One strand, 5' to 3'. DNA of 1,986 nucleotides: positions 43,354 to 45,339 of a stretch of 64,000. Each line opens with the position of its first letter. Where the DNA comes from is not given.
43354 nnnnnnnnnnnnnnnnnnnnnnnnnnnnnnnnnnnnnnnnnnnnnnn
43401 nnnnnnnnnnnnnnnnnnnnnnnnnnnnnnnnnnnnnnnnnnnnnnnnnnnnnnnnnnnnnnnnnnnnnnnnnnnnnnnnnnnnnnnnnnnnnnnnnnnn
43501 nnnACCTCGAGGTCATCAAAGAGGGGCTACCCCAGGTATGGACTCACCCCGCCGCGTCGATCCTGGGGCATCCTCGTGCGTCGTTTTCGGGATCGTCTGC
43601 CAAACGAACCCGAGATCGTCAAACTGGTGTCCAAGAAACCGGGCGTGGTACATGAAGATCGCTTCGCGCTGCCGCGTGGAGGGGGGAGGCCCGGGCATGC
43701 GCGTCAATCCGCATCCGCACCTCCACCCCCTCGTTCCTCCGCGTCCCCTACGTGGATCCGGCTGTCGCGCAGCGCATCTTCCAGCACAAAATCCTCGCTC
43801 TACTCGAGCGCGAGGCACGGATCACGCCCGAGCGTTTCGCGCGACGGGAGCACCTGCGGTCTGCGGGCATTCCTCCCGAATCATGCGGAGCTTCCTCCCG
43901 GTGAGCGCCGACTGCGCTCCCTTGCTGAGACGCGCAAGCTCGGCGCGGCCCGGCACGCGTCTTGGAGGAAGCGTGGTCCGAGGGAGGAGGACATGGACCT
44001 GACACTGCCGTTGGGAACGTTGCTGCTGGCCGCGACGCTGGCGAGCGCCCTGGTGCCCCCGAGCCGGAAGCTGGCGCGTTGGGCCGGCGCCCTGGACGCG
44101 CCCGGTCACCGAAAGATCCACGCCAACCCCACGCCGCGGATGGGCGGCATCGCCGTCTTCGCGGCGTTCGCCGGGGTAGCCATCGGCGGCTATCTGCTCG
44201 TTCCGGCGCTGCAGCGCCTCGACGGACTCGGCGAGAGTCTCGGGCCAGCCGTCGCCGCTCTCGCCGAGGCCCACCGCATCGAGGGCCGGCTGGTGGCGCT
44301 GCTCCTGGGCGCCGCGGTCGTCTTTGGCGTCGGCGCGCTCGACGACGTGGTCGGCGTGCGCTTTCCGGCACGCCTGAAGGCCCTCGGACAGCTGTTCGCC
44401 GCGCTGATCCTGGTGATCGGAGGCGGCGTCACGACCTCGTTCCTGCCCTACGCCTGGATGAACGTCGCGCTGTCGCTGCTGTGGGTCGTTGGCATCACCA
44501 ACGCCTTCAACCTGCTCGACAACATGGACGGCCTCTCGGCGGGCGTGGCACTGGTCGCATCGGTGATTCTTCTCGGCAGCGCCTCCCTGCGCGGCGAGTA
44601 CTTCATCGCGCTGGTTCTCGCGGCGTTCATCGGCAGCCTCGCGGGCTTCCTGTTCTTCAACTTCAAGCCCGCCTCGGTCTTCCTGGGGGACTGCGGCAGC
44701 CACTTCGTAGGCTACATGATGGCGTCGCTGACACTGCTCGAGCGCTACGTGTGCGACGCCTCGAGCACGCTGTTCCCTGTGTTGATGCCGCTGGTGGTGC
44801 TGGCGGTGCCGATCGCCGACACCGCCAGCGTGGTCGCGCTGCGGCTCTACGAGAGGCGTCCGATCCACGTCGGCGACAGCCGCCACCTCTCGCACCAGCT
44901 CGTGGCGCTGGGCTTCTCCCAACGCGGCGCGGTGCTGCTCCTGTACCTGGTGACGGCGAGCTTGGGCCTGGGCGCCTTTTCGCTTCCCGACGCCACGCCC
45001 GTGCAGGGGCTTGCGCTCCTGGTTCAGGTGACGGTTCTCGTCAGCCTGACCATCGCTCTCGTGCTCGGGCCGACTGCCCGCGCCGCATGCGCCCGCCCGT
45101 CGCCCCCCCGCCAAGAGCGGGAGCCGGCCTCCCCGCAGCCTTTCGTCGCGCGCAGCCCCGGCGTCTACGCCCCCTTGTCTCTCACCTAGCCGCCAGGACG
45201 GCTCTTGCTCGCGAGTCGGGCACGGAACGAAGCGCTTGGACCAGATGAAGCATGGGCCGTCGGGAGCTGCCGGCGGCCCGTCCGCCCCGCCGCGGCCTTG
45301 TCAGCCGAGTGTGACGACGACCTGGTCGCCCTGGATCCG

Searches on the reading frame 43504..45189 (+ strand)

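Call 14: search_protein_families(library=pfam, proteins=[window:43504-45189:+], max_evalue=0.001)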
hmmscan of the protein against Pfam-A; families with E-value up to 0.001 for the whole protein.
window:43504-45189:+ (561 aa): 1 family
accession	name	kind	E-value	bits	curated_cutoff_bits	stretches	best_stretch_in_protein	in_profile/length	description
PF00953.26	Glycos_transf_4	-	1.4e-30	106.8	27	1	264-411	2-157/160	Glycosyl transferase family 4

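Call 27: search_protein_families(library=ncbifam, proteins=[window:43504-45189:+], max_evalue=0.1)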
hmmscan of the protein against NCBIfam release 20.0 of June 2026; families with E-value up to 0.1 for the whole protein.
window:43504-45189:+ (561 aa): 3 families
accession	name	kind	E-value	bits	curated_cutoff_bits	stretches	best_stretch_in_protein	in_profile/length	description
TIGR02380.1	ECA_wecA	exception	8.9e-23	81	326.05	2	262-488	66-302/346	UDP-N-acetylglucosamine--undecaprenyl-phosphate N-acetylglucosaminephosphotransferase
NF053644.1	MraY_archaea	equivalog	2.6e-18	66.5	450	1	292-485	153-333/340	pseudomurein biosynthesis MraY family phospho-N-acetylmuramoyl-pentapeptide-transferase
TIGR00445.1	mraY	equivalog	9.4e-12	45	192.05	1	313-415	130-247/321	phospho-N-acetylmuramoyl-pentapeptide-transferase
